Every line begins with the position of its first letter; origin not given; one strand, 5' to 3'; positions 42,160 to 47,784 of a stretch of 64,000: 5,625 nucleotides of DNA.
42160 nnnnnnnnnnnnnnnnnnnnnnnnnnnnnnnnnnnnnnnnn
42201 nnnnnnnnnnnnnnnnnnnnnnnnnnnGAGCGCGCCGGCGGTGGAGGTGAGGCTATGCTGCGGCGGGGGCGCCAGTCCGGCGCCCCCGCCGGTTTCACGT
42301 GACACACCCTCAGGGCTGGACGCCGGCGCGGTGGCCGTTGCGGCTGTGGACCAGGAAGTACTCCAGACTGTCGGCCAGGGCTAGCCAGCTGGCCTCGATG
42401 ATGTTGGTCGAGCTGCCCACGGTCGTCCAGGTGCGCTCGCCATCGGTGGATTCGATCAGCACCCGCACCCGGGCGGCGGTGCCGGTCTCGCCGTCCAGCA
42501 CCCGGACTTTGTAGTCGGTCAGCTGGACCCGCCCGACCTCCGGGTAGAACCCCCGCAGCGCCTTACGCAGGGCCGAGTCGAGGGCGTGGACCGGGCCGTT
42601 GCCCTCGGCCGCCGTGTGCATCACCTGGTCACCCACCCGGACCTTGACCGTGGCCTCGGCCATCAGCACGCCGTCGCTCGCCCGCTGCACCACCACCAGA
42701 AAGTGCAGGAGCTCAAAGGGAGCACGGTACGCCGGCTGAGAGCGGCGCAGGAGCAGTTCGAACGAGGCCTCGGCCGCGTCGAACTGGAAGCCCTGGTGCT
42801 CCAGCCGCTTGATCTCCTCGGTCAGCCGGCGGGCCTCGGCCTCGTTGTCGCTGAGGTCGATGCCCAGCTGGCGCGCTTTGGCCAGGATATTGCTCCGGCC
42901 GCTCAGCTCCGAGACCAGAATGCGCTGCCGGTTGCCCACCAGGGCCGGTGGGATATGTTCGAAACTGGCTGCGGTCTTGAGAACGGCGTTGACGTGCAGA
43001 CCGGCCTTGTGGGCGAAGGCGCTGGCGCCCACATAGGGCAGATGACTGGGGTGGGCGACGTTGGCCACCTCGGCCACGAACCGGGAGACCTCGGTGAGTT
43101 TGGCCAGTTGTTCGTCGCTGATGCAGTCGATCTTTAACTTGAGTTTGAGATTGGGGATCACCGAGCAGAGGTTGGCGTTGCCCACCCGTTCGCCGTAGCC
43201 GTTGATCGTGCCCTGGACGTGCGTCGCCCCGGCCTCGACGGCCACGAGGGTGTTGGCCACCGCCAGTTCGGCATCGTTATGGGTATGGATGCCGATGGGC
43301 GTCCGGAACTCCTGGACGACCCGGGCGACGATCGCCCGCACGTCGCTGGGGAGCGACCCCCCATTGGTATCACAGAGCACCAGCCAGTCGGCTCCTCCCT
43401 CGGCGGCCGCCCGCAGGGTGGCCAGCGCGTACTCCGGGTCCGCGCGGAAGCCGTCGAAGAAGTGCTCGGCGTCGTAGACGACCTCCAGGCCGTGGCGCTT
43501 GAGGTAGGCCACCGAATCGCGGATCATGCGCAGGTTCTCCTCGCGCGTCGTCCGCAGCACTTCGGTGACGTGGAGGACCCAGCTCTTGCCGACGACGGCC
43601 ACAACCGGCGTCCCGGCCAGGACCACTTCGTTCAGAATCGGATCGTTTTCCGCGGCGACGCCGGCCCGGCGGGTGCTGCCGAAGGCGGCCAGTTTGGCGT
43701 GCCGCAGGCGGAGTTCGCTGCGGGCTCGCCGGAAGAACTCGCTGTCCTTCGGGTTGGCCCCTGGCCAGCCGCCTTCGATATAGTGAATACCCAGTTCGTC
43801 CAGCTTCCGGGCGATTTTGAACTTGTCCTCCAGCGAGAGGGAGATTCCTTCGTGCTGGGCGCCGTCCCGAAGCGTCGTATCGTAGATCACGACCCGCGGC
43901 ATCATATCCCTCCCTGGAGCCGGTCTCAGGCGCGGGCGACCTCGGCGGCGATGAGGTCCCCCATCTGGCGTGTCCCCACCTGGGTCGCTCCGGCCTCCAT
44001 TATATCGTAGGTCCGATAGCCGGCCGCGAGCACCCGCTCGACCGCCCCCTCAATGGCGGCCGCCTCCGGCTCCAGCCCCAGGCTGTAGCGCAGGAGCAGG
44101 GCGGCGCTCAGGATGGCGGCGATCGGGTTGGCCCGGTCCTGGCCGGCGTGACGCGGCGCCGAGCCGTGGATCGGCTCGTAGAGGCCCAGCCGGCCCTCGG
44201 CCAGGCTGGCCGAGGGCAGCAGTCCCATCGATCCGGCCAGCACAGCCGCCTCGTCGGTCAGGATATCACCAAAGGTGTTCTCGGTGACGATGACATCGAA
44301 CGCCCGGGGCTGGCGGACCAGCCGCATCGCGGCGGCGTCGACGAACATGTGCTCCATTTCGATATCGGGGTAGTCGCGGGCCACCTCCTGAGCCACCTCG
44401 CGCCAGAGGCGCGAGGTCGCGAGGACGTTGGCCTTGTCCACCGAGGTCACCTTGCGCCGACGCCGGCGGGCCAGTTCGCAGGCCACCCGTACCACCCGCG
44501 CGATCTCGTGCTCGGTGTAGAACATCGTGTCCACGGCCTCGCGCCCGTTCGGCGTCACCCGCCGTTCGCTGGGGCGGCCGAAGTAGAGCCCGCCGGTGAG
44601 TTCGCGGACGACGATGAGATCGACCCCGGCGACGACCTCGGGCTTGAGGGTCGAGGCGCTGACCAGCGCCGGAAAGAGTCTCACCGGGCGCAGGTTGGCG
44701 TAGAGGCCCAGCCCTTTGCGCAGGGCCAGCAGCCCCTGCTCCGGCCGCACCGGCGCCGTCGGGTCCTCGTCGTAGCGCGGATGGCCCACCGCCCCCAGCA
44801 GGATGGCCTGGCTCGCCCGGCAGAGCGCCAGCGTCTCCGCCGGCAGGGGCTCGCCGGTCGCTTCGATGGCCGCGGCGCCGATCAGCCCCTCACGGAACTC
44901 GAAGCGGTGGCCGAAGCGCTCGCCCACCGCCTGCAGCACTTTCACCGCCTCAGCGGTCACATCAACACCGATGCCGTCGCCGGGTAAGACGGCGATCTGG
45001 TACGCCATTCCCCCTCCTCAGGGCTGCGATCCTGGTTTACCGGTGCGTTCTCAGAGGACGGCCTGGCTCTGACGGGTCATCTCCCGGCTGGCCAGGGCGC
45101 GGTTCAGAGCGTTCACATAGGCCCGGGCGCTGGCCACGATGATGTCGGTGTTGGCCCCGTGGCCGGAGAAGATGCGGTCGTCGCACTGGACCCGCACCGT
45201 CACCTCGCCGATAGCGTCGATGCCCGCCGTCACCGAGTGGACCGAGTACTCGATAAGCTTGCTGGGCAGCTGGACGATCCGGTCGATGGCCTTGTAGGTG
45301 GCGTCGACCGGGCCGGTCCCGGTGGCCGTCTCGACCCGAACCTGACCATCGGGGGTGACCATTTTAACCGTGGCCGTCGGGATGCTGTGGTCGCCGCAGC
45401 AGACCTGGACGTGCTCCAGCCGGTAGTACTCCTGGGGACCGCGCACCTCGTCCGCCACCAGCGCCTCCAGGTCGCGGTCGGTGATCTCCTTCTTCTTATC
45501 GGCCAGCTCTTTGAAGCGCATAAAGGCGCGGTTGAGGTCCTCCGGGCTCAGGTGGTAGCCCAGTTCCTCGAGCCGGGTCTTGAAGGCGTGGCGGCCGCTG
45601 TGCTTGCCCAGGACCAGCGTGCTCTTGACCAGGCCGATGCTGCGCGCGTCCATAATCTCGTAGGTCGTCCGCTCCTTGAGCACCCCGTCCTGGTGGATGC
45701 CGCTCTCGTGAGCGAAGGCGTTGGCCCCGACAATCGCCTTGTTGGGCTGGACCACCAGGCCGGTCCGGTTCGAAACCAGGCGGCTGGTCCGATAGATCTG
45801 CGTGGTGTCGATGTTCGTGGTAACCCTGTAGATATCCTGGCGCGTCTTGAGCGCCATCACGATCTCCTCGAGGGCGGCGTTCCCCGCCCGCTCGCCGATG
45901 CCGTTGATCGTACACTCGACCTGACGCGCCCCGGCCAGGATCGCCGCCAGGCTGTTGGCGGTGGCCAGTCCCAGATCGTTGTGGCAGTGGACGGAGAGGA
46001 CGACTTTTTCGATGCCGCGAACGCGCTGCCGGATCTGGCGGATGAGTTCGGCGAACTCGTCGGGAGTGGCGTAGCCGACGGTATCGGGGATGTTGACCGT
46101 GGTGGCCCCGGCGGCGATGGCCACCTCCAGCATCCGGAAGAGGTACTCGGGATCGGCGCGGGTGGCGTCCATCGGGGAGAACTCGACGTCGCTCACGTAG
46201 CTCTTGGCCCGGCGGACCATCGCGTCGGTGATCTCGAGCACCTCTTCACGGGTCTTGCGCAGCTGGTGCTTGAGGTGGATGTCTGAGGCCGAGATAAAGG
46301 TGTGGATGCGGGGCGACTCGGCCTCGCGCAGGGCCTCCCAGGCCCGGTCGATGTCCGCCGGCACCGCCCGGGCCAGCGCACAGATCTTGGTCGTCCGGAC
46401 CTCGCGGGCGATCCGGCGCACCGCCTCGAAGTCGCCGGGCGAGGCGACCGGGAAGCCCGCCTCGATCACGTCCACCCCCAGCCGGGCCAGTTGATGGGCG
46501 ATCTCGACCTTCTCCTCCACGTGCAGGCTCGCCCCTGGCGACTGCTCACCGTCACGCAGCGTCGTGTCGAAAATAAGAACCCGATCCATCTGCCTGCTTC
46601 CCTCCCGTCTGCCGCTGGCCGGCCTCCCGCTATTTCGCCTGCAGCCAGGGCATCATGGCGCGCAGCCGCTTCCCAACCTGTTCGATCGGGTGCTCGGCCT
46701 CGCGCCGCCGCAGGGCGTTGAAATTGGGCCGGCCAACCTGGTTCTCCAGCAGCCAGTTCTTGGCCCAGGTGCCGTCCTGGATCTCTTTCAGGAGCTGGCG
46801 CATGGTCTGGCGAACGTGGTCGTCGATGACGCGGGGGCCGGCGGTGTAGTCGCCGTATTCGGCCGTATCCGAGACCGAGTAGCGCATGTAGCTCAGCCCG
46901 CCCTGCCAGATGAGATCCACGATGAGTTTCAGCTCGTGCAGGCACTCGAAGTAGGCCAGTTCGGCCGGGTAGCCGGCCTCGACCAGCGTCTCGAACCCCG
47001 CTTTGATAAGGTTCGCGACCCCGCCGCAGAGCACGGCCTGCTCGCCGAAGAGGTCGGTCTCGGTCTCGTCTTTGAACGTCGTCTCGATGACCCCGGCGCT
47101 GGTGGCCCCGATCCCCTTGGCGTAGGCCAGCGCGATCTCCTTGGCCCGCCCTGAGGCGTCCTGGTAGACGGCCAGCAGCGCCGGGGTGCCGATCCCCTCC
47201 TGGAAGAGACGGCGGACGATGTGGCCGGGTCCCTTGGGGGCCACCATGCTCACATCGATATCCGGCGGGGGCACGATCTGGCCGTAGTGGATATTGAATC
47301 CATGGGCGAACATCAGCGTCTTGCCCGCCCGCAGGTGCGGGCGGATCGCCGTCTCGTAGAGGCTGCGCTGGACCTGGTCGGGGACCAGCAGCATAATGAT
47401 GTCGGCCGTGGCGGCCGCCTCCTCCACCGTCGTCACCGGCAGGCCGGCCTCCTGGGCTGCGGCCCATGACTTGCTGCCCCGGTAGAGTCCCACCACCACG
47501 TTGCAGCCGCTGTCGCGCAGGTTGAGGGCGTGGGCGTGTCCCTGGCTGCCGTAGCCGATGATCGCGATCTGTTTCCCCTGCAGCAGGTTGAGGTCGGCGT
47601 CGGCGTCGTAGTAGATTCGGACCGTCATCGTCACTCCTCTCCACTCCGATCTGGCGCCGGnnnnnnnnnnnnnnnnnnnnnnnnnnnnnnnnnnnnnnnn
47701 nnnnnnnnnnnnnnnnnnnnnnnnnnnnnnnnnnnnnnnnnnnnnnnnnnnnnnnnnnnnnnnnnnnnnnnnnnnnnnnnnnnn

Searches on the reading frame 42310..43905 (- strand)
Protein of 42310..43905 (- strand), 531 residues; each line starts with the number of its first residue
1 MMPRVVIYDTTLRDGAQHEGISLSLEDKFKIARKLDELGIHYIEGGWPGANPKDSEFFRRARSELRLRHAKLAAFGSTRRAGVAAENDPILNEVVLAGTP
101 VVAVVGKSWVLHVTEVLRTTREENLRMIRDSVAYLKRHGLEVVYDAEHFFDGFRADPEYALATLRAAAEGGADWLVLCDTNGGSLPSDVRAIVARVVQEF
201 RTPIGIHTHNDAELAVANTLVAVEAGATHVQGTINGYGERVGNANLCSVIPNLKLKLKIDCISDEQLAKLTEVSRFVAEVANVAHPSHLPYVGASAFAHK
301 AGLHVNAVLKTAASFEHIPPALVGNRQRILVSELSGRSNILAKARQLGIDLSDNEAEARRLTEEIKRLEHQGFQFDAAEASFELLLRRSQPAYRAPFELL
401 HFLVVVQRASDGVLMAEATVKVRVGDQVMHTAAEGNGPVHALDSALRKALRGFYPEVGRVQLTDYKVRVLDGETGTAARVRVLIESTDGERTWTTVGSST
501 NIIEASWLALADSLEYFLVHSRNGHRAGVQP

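Call 11: search_protein_families(library=ncbifam, proteins=[window:42310-43905:-])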
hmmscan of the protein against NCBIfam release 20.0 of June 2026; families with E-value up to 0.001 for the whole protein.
window:42310-43905:- (531 aa): 28 families (the best 25 are shown)
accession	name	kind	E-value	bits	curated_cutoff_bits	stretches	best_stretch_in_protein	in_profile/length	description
TIGR00977.1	citramal_synth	equivalog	9.9e-232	769.9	450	1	5-522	2-521/526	citramalate synthase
NF002085.0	PRK00915.1-2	subfamily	3e-93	313.3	517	1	3-518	12-500/504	2-isopropylmalate synthase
TIGR02090.1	LEU1_arch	subfamily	2.9e-77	260.2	484.75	1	5-374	1-353/363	isopropylmalate/citramalate/homocitrate synthases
NF002086.0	PRK00915.1-3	equivalog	5.2e-76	256.2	532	1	2-522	4-506/516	2-isopropylmalate synthase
TIGR02146.1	LysS_fung_arch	equivalog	2.3e-68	231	413.55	1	7-367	1-344/344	homocitrate synthase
TIGR00973.1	leuA_bact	equivalog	5.8e-68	229.6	598.7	1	4-514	1-493/494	2-isopropylmalate synthase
NF002088.0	PRK00915.1-5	equivalog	1e-67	228.8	697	1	3-514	2-495/514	2-isopropylmalate synthase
NF041069.1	IPMS_Sufob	equivalog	1.7e-65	221.7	600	1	6-379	2-360/371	isopropylmalate synthase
NF002087.0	PRK00915.1-4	equivalog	5e-63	213.4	729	1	3-521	5-506/516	2-isopropylmalate synthase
TIGR02660.1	nifV_homocitr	equivalog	5.1e-63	213.6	462.9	1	5-368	2-348/365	homocitrate synthase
NF002084.0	PRK00915.1-1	equivalog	1.2e-61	208.9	748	1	2-515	2-497/523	2-isopropylmalate synthase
NF042433.1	CitmalDyn_Leptosp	equivalog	7.1e-42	143.6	950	1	3-484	6-472/514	(R)-citramalate synthase CimA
NF042434.1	IPMS_Lepto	equivalog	4.4e-37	127.9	500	1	5-367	6-368/374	2-isopropylmalate synthase LeuA2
NF006049.0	PRK08195.1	subfamily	2e-24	86.3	229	2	154-253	144-245/344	4-hyroxy-2-oxovalerate/4-hydroxy-2-oxopentanoic acid aldolase,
NF002991.1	PRK03739.1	subfamily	1e-23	83.9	455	1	204-314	237-344/550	2-isopropylmalate synthase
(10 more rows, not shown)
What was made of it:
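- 42310..48194 (-): Rest of the regulated operon: ilvN 47661-48194, ilvC 46630-47634, leuA 45051-46589, leuB 43926-45008, cimA 42310-43905. NCBIfam equivalogs above their cut-offs (call 11).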

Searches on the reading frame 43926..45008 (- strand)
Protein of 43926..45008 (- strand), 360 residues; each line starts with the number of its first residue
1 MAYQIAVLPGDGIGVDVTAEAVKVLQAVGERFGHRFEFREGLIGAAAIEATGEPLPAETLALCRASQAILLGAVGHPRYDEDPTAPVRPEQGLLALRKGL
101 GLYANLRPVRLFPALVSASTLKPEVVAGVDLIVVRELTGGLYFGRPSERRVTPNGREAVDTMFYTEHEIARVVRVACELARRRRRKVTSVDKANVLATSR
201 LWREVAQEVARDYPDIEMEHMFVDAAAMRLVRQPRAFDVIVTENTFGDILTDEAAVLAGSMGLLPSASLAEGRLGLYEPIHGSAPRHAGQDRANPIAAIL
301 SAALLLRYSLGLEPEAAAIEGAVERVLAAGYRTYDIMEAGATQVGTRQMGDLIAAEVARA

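Call 11: search_protein_families(library=ncbifam, proteins=[window:43926-45008:-])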
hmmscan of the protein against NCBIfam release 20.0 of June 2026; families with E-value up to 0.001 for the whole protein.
window:43926-45008:- (360 aa): 16 families
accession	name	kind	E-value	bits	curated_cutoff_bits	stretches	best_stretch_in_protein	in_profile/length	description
TIGR00169.1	leuB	equivalog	5e-150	499.4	353.2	1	4-352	1-348/349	3-isopropylmalate dehydrogenase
NF002898.0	PRK03437.1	equivalog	1.1e-88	297.9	393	1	2-357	4-345/347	3-isopropylmalate dehydrogenase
TIGR02088.1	LEU3_arch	subfamily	1e-83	281.2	409.8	1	5-337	1-311/324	isopropylmalate/isohomocitrate dehydrogenases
NF040626.1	AksF2_Meth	equivalog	7.4e-74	249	540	1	3-338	2-315/333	homoisocitrate dehydrogenase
NF040619.1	AksF_Meth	equivalog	6.1e-72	242.6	500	1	3-337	2-331/343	homoisocitrate dehydrogenase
TIGR02089.1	TTC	equivalog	2.9e-71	240.2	470.4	1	2-344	3-343/352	tartrate dehydrogenase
NF006529.0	PRK08997.1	equivalog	1.9e-67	227.6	510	1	3-340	4-322/335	isocitrate dehydrogenase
NF006048.0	PRK08194.1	equivalog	3.1e-64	217.3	501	1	3-346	4-342/352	tartrate dehydrogenase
NF040855.1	iso_homocit_dh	equivalog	1e-60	205.8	680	1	3-343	2-309/345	isocitrate--homoisocitrate dehydrogenase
NF006673.0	PRK09222.1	equivalog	1.3e-58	199.2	509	1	3-355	5-339/482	NADP-dependent isocitrate dehydrogenase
TIGR02924.1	ICDH_alpha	equivalog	1.1e-48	166.5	561.35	1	94-357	82-337/473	isocitrate dehydrogenase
TIGR00175.1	mito_nad_idh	equivalog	1.3e-45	156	432.4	1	3-342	4-323/334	isocitrate dehydrogenase (NAD(+))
TIGR00183.1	prok_nadp_idh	equivalog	7.5e-36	123.8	567.3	2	214-354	273-413/417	isocitrate dehydrogenase (NADP(+))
NF005425.0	PRK07006.1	equivalog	4.4e-32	111.4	490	2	214-354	273-413/416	NADP-dependent isocitrate dehydrogenase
NF005036.0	PRK06451.1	equivalog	5.3e-30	104.5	484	2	221-351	273-402/412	NADP-dependent isocitrate dehydrogenase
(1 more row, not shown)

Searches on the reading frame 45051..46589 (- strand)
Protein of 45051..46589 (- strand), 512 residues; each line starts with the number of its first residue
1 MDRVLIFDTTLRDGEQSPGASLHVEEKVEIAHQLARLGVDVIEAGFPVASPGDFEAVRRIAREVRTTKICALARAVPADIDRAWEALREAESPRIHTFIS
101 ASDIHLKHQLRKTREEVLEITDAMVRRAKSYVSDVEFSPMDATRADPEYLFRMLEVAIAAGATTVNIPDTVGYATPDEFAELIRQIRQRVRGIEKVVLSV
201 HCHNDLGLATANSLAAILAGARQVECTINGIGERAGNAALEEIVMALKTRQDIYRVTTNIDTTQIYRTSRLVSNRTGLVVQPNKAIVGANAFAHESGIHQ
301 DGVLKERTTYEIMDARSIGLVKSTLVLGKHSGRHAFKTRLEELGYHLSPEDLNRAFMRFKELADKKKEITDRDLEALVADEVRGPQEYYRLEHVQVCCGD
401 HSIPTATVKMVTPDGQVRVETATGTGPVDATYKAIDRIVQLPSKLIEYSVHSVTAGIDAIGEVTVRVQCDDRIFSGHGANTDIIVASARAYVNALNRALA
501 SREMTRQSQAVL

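Call 11: search_protein_families(library=ncbifam, proteins=[window:45051-46589:-])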
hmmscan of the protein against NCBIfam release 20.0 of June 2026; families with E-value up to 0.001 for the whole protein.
window:45051-46589:- (512 aa): 28 families (the best 25 are shown)
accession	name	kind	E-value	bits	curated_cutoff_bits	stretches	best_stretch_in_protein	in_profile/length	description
NF002086.0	PRK00915.1-3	equivalog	2.6e-255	847.8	532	1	2-508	5-511/516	2-isopropylmalate synthase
TIGR00973.1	leuA_bact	equivalog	1.3e-236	785.8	598.7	1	3-496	1-494/494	2-isopropylmalate synthase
NF002087.0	PRK00915.1-4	equivalog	1.1e-231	769.9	729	1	2-507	5-511/516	2-isopropylmalate synthase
NF002088.0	PRK00915.1-5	equivalog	4.1e-212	705.2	697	1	1-508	1-508/514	2-isopropylmalate synthase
NF002084.0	PRK00915.1-1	equivalog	1.3e-199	664.1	748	1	2-509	3-510/523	2-isopropylmalate synthase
NF002085.0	PRK00915.1-2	subfamily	1.1e-161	539.1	517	1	2-501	12-502/504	2-isopropylmalate synthase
TIGR02090.1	LEU1_arch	subfamily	3.6e-133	444.2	484.75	1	4-378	1-363/363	isopropylmalate/citramalate/homocitrate synthases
NF041069.1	IPMS_Sufob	equivalog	2.3e-129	431.9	600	1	5-379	2-366/371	isopropylmalate synthase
TIGR02660.1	nifV_homocitr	equivalog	2.4e-98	329.8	462.9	1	4-377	2-364/365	homocitrate synthase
TIGR02146.1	LysS_fung_arch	equivalog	8.1e-87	291.6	413.55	1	6-360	1-343/344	homocitrate synthase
NF042434.1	IPMS_Lepto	equivalog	4.4e-76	256.3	500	1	3-366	5-373/374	2-isopropylmalate synthase LeuA2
TIGR00977.1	citramal_synth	equivalog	6.2e-75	252.5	450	1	4-503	2-521/526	citramalate synthase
NF042433.1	CitmalDyn_Leptosp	equivalog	1.4e-57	195.5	950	1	3-498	7-510/514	(R)-citramalate synthase CimA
NF002991.1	PRK03739.1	subfamily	3e-56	191.2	455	1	9-497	32-550/550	2-isopropylmalate synthase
TIGR00970.1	leuA_yeast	equivalog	4e-45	154.4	697.4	2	8-309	31-347/564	2-isopropylmalate synthase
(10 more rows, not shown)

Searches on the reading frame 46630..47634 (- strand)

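Call 11: search_protein_families(library=ncbifam, proteins=[window:46630-47634:-])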
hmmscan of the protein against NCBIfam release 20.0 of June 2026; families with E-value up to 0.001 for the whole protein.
window:46630-47634:- (334 aa): 9 families
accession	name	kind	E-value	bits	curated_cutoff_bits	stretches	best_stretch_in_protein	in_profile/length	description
NF004017.0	PRK05479.1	equivalog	1.1e-170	566.8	336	1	5-333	2-330/337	ketol-acid reductoisomerase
NF009940.0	PRK13403.1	equivalog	4.3e-143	476.2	406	1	6-333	2-328/335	ketol-acid reductoisomerase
TIGR00465.1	ilvC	equivalog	6.1e-141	468.9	226.15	1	18-331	1-313/314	ketol-acid reductoisomerase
NF003557.0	PRK05225.1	equivalog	3.5e-61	207.2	713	2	14-204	31-227/491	ketol-acid reductoisomerase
TIGR00936.1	ahcY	equivalog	1.3e-05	24.3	497.6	1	16-81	201-265/416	adenosylhomocysteinase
NF006409.0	PRK08655.1-3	equivalog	0.00012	21.7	310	1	22-106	2-86/290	prephenate dehydrogenase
NF004005.0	PRK05476.2-3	equivalog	0.00012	21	275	1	17-81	205-268/418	adenosylhomocysteinase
NF043037.1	ThreonDh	equivalog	0.00022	20.8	350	1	21-109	3-94/297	L-threonate dehydrogenase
TIGR00745.1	apbA_panE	subfamily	0.00078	18.8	141.35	0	23-73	2-50/305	2-dehydropantoate 2-reductase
